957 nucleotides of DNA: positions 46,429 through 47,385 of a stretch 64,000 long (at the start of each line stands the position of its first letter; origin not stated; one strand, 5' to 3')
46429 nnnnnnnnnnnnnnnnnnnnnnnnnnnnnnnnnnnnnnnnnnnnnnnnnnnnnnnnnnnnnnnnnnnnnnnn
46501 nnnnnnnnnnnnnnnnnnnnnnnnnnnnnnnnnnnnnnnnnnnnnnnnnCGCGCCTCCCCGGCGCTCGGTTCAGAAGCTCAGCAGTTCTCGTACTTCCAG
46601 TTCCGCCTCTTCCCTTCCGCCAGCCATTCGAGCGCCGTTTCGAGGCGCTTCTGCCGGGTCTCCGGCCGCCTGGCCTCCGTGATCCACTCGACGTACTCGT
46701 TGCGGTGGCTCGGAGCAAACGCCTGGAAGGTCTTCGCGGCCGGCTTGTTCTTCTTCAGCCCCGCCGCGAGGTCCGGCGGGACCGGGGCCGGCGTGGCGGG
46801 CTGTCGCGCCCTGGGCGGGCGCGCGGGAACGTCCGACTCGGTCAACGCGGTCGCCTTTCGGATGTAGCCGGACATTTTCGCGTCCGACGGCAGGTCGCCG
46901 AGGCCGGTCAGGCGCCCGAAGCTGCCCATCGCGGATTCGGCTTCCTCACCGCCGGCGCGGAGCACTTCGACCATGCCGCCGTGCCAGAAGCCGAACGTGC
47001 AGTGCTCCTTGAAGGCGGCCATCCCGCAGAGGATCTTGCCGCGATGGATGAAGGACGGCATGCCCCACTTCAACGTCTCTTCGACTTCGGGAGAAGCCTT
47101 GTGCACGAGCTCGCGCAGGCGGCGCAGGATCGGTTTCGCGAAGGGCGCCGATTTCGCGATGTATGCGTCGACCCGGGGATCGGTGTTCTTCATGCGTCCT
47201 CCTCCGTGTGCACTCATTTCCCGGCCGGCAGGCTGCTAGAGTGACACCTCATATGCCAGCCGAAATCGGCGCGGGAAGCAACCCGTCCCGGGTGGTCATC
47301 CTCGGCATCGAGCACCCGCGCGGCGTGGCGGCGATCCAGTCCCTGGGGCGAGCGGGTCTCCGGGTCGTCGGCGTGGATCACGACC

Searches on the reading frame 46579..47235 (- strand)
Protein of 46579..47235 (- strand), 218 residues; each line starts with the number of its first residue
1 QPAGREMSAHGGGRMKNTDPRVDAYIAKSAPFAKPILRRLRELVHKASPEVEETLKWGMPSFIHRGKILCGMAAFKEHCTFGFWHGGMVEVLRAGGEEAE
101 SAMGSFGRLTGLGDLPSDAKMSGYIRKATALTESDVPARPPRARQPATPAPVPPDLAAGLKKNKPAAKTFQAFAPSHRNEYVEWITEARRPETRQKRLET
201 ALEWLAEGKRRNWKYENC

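Call 52: search_protein_families(library=pfam, proteins=[window:46579-47235:-], max_evalue=0.001)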
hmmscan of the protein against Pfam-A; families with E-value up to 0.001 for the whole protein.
window:46579-47235:- (218 aa): 3 families
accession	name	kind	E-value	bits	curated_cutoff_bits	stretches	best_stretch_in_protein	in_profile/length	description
PF13376.11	OmdA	-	9.2e-22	77.2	25.6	1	150-208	2-60/60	Bacteriocin-protection, YdeI or OmpD-Associated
PF08818.16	DUF1801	-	2.9e-15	56.9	27.2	1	34-128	2-84/85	Domain of unknown function (DU1801)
PF18899.5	DUF5655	-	2.1e-10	41.1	24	1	22-121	1-94/109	Domain of unknown function (DUF5655)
